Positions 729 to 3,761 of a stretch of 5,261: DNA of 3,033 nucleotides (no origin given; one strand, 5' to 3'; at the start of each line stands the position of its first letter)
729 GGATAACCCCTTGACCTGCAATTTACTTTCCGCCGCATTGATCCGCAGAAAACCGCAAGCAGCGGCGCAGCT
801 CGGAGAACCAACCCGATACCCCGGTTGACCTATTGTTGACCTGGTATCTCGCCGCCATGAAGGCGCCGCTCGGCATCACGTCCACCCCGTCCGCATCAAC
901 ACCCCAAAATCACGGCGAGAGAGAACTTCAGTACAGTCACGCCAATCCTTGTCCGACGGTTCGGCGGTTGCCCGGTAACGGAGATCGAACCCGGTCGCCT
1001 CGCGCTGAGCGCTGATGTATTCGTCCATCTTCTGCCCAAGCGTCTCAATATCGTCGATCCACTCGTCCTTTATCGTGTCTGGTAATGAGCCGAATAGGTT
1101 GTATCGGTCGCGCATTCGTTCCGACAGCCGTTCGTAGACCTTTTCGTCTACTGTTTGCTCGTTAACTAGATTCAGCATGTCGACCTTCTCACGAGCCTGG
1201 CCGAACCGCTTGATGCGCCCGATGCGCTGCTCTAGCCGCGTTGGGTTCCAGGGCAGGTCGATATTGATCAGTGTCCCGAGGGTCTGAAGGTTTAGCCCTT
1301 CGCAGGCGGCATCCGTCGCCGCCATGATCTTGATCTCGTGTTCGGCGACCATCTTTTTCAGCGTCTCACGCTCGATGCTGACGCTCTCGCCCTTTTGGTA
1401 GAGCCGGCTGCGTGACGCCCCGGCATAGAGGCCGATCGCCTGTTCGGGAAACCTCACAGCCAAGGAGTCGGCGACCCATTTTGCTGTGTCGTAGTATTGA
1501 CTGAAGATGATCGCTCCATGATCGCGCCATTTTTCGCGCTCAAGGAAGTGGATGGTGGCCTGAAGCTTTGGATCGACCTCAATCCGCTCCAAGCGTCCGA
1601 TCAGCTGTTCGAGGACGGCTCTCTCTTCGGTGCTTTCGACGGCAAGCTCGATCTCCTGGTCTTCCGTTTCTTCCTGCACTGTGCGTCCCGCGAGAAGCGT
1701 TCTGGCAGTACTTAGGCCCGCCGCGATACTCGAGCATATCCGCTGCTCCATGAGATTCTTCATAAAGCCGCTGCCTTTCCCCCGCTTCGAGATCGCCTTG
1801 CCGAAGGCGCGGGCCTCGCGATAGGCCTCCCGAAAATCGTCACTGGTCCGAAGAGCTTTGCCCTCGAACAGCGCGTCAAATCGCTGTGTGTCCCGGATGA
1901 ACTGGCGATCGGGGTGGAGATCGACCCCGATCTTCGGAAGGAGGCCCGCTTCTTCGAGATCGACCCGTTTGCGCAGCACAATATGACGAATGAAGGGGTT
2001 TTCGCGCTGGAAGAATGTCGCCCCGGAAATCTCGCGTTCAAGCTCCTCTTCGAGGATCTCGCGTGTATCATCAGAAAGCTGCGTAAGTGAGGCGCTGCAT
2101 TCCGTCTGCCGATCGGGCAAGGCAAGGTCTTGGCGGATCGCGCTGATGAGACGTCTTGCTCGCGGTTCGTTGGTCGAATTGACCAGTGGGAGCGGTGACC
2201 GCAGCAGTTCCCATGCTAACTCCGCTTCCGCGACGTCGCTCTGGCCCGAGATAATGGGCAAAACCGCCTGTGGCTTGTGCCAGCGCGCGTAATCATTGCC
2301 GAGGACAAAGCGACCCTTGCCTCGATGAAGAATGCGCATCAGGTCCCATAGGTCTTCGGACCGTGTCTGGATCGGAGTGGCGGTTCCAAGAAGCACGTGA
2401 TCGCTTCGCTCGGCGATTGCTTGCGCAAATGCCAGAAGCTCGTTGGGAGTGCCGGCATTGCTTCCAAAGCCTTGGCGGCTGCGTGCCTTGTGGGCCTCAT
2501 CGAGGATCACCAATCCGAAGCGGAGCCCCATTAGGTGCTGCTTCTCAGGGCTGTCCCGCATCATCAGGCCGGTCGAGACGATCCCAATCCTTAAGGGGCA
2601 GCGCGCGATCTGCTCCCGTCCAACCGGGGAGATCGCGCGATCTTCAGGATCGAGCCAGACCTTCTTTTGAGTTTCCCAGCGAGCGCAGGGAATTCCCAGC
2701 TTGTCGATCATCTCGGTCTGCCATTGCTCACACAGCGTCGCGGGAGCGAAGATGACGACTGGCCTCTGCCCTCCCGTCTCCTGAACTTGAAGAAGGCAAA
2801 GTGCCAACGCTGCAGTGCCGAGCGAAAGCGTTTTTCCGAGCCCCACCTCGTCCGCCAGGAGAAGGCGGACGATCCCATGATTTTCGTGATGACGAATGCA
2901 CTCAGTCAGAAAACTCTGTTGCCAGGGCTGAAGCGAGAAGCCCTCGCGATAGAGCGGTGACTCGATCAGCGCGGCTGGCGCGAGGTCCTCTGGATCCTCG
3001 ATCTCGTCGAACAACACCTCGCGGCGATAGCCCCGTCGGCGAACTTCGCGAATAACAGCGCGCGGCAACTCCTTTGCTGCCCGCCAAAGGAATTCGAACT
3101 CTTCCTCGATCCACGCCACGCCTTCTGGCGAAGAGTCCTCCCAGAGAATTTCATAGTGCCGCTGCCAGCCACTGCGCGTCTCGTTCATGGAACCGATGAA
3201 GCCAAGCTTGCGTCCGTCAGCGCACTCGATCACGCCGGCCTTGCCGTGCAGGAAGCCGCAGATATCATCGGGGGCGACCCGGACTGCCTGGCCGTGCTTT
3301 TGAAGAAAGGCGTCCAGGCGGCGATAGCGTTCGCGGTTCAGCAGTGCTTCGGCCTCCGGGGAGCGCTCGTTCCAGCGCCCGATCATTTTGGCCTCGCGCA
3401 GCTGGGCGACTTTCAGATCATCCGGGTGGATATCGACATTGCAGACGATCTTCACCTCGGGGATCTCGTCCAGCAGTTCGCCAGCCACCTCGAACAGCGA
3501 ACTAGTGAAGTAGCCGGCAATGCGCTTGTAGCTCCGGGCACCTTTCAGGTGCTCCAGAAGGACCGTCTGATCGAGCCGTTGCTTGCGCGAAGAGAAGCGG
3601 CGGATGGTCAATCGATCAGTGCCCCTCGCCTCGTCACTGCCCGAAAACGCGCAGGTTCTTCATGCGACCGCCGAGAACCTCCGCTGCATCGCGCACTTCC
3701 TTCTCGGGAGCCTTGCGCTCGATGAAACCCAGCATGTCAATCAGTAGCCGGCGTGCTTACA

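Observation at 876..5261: Methylase plus PLD-SNF2 helicase-nuclease module: candidate RM-like anti-phage system, only partly in view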

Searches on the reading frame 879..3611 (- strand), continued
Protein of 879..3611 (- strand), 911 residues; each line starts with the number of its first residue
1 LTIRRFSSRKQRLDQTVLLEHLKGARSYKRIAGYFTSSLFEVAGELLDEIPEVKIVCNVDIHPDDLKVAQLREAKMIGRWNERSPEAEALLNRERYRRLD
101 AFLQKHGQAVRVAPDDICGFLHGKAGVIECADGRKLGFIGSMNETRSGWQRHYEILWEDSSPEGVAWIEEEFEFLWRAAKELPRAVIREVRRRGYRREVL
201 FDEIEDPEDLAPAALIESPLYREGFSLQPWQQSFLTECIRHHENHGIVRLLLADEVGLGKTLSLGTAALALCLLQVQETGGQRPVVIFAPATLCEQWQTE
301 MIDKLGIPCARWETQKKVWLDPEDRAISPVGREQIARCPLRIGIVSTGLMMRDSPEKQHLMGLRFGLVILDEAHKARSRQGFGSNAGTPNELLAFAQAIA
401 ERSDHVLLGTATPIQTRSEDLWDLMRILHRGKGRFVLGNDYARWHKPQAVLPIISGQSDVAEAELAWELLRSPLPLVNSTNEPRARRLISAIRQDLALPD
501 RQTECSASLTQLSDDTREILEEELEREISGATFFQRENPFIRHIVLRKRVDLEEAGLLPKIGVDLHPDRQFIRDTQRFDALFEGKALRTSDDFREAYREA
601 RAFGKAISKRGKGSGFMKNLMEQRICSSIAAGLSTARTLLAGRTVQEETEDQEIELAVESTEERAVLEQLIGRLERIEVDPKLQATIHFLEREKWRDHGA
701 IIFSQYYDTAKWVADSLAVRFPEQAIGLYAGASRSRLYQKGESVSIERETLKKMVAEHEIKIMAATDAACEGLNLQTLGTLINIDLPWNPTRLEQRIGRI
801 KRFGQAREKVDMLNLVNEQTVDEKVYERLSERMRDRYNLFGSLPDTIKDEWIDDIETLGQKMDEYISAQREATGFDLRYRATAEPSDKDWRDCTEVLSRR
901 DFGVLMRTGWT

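Call 53: search_protein_families(library=padloc, proteins=[L010:3128-6313:+, L010:6323-6955:+, L010:6952-9978:+, L010:10001-12736:+], max_evalue=1e-10)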
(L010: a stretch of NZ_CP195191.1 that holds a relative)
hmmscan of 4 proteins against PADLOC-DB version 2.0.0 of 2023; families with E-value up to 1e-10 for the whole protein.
L010:3128-6313:+ (1061 aa): 2 families
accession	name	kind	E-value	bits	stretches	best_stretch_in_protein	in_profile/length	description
PDLC02192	DUF499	-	0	1453.3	1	23-1060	1-1022/1022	-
PDLC00662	HmaC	-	1.2e-50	170.7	1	57-688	44-705/941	AAA+ ATPase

L010:6323-6955:+ (210 aa): 2 families
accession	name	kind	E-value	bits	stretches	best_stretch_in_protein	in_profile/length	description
PDLC02190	DUF3780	-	4.7e-96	320.1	1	21-186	15-180/361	-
PDLC02191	DUF3780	-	9.8e-74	245.2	1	22-207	3-190/196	-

L010:6952-9978:+ (1008 aa): 6 families
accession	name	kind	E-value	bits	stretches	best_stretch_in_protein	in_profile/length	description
PDLC02189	DUF1156_MTase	-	0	1418.6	1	3-1004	2-943/944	-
PDLC03314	MTase_II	-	2e-275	914.5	2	172-983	112-913/944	Type II methyltransferase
PDLC00660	HmaB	-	7.9e-21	71.7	0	227-266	138-177/967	DNA-adenine methylase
PDLC00661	HmaB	-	3.3e-20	69.6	0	229-268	139-178/973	DNA-adenine methylase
PDLC03352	MTase_II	-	3.1e-16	56.4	0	227-333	91-194/1023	Type II methyltransferase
PDLC03233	MTase_II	-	8.6e-13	45.7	0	207-343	106-242/731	Type II methyltransferase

L010:10001-12736:+ (911 aa): 33 families (the best 25 are shown)
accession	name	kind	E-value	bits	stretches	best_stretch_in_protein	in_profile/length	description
PDLC02193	PLD_Helicase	-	0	1396.3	1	1-910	1-905/905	-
PDLC02621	DrmD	-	9e-45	151.3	2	659-835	476-662/1040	DrmD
PDLC02619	DrmD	-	1.6e-41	140.4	2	648-841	358-571/872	DrmD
PDLC00659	HmaA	-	7.1e-39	131.4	2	696-834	511-640/1176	SNF2 helicase / DEAD-box helicase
PDLC02500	BrxHI|BrxHII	-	4.3e-34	116.2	1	748-841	519-610/933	BrxHI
PDLC02623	DrmD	-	1.3e-33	113.9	1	698-841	530-661/1040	DrmD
PDLC02572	DrmA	-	4.2e-33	112.4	2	646-820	461-638/1043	DrmA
PDLC02843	DpdE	-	4.6e-29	98.9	1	649-808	523-671/1091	DpdE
PDLC02632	DrmD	-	5.1e-29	99.2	1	660-824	478-645/662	DrmD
PDLC02707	PbeA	-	2.1e-27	94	1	4-379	9-393/672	PbeA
PDLC02633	DrmD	-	7.5e-27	91.6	1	661-904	483-721/839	DrmD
PDLC02634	DrmD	-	2.9e-26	89.5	1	662-834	438-613/900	DrmD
PDLC02840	DpdE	-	1e-25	88.2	1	661-823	521-673/1091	DpdE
PDLC02620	DrmD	-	3e-25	86.4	1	758-858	532-633/1060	DrmD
PDLC02504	BrxHI|BrxHII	-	4.6e-25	85.7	1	757-856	533-631/971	BrxHII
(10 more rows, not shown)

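Call 62: find_homologous_proteins(query=window:879-3611:-, max_evalue=1e-50)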
Query window:879-3611:- (911 aa): 3927 proteins with E <= 1e-50 among 8000 candidates; the best 120 are listed.
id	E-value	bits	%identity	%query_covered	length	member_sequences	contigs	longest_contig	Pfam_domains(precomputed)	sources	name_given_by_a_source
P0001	0.0e+0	2064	100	100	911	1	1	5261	PF00270.36,PF00176.30,PF13091.13,PF00271.38,PF04851.22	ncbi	ncbi:MAG: phospholipase D-like domain-containing anti-phage protein [Candidatus Hadarchaeales archae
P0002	0.0e+0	1881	90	100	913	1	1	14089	PF00270.36,PF00176.30,PF13091.13,PF00271.38,PF04851.22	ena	-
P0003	0.0e+0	1859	88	100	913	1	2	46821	PF00270.36,PF00176.30,PF13091.13,PF00271.38,PF04851.22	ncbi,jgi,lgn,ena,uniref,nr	ncbi:helicase [Sinorhizobium meliloti]|uniref:phospholipase D-like domain-containing anti-phage prot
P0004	0.0e+0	1848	88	100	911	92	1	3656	PF00270.36,PF00176.30,PF13091.13,PF00271.38,PF04851.22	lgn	-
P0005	0.0e+0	1847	88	100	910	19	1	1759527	PF00270.36,PF00176.30,PF13091.13,PF00271.38,PF04851.22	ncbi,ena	-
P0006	0.0e+0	1846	88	100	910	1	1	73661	PF00270.36,PF00176.30,PF13091.13,PF00271.38,PF04851.22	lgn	-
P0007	0.0e+0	1841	88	100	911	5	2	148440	PF00270.36,PF00176.30,PF13091.13,PF00271.38,PF04851.22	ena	-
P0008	0.0e+0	1841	88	100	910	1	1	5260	PF00270.36,PF00176.30,PF13091.13,PF00271.38,PF04851.22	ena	-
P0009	0.0e+0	1840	88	100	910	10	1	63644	PF00270.36,PF00176.30,PF13091.13,PF00271.38,PF04851.22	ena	-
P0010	0.0e+0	1834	88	100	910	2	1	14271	PF00270.36,PF00176.30,PF13091.13,PF00271.38,PF04851.22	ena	-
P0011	0.0e+0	1829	87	100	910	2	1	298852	PF00270.36,PF00176.30,PF13091.13,PF00271.38,PF04851.22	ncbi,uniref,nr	ncbi:helicase [Rhizobium leguminosarum bv. viciae]|uniref:phospholipase D-like domain-containing ant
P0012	0.0e+0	1806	85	100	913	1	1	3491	PF00270.36,PF00176.30,PF13091.13,PF00271.38,PF04851.22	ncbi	ncbi:MAG: phospholipase D-like domain-containing anti-phage protein [Pseudomonadota bacterium]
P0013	0.0e+0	1801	86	100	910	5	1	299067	PF00270.36,PF00176.30,PF13091.13,PF00271.38,PF04851.22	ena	-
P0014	0.0e+0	1792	84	100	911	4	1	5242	PF00270.36,PF00176.30,PF13091.13,PF00271.38,PF04851.22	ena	-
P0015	0.0e+0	1785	85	100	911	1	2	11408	PF00270.36,PF00176.30,PF13091.13,PF00271.38,PF04851.22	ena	-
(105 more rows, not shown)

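Call 63: find_encoding_contigs(protein=P0001, flank=10000, max_places=5)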
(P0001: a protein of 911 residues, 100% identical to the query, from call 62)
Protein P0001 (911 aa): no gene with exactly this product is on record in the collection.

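Call 64: find_encoding_contigs(protein=P0002, flank=10000, max_places=5)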
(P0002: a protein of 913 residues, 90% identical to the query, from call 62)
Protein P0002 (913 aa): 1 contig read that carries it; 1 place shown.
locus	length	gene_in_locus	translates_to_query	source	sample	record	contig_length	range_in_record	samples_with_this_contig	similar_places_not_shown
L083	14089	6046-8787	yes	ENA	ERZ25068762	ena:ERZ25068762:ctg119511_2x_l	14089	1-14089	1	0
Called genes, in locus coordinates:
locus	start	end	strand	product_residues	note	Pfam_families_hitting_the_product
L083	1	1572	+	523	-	?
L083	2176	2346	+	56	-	-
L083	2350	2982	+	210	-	PF12635:DUF3780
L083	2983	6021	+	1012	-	PF06634:DUF1156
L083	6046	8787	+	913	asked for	PF13091:PLDc_2, PF00176:SNF2-rel_dom, PF00270:DEAD (weak), PF04851:ResIII, PF00271:Helicase_C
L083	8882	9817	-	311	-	-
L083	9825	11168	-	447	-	PF00118:Cpn60_TCP1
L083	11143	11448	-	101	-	PF00118:Cpn60_TCP1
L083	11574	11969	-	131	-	-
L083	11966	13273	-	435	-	PF00239:Resolvase, PF07508:Recombinase, PF13408:Zn_ribbon_recom (weak)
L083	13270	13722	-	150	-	PF11149:DUF2924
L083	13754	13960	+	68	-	-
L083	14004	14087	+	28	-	?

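Call 65: list_cluster_members(proteins=[P0001])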
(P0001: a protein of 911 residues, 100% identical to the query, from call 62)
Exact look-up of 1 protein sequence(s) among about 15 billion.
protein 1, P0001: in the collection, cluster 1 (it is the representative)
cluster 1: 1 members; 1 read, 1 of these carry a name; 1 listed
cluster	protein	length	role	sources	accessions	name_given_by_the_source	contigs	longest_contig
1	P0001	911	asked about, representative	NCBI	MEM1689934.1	MAG: phospholipase D-like domain-containing anti-phage protein [Candidatus Hadarchaeales ...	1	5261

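Call 87: search_protein_families(library=pfam, proteins=[L020:7260-8561:+, L020:8548-9990:+, L053:5221-5868:+, L053:5856-6938:+], max_evalue=0.001)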
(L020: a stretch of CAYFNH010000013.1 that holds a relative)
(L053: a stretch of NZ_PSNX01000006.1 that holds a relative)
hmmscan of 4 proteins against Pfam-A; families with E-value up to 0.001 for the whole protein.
L020:7260-8561:+ (433 aa): 4 families
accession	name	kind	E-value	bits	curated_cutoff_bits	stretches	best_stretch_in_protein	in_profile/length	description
PF01656.29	CbiA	-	1.7e-07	31.6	25.4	1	127-239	2-54/125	CobQ/CobB/MinD/ParA nucleotide binding domain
PF13614.12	AAA_31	-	3.7e-06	27.4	27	1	127-163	5-41/177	AAA domain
PF10609.15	ParA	-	3.9e-06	26.9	27.1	1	126-169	6-49/246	NUBPL iron-transfer P-loop NTPase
PF02374.21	ArsA_ATPase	-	1.2e-05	25.1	24.3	1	125-161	2-38/305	Anion-transporting ATPase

L020:8548-9990:+ (480 aa): 0 families

L053:5221-5868:+ (215 aa): 1 family
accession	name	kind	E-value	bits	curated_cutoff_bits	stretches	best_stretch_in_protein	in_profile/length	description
PF14487.12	DarT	-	1.8e-64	217.6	22.5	1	13-215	1-201/201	ssDNA thymidine ADP-ribosyltransferase, DarT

L053:5856-6938:+ (360 aa): 1 family
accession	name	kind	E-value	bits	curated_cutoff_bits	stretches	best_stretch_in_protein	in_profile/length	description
PF01661.27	Macro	-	2.1e-26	92.6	22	1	29-141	1-116/118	Macro domain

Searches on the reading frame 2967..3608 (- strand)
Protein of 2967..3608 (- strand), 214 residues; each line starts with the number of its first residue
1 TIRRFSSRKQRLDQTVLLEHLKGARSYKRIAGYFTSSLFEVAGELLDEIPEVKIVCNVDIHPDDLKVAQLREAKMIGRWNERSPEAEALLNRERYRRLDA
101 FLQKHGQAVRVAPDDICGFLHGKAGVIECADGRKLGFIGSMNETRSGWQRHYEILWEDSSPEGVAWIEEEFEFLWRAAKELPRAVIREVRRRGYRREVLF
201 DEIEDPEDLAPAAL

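Call 83: search_solved_structures(query=A4, max_evalue=10, show_alignments=2)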
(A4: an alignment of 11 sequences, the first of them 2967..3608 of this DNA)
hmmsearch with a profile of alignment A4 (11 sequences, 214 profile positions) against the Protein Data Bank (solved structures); distinct sequences matched with E-value up to 10: 5.
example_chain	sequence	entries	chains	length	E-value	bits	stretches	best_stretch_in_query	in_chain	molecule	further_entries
7clg_A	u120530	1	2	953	4.6e-05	26.1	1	99-205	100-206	Putative helicase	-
9lkx_K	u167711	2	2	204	0.0015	21.2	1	103-179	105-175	Mitochondrial cardiolipin hydrolase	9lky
4ggj_A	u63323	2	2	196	0.0016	21.1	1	103-177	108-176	Mitochondrial cardiolipin hydrolase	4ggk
6ehi_A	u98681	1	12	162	0.43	13.1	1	133-164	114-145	Nuclease NucT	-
8qb6_A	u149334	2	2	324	1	11.9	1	131-179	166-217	Dispersin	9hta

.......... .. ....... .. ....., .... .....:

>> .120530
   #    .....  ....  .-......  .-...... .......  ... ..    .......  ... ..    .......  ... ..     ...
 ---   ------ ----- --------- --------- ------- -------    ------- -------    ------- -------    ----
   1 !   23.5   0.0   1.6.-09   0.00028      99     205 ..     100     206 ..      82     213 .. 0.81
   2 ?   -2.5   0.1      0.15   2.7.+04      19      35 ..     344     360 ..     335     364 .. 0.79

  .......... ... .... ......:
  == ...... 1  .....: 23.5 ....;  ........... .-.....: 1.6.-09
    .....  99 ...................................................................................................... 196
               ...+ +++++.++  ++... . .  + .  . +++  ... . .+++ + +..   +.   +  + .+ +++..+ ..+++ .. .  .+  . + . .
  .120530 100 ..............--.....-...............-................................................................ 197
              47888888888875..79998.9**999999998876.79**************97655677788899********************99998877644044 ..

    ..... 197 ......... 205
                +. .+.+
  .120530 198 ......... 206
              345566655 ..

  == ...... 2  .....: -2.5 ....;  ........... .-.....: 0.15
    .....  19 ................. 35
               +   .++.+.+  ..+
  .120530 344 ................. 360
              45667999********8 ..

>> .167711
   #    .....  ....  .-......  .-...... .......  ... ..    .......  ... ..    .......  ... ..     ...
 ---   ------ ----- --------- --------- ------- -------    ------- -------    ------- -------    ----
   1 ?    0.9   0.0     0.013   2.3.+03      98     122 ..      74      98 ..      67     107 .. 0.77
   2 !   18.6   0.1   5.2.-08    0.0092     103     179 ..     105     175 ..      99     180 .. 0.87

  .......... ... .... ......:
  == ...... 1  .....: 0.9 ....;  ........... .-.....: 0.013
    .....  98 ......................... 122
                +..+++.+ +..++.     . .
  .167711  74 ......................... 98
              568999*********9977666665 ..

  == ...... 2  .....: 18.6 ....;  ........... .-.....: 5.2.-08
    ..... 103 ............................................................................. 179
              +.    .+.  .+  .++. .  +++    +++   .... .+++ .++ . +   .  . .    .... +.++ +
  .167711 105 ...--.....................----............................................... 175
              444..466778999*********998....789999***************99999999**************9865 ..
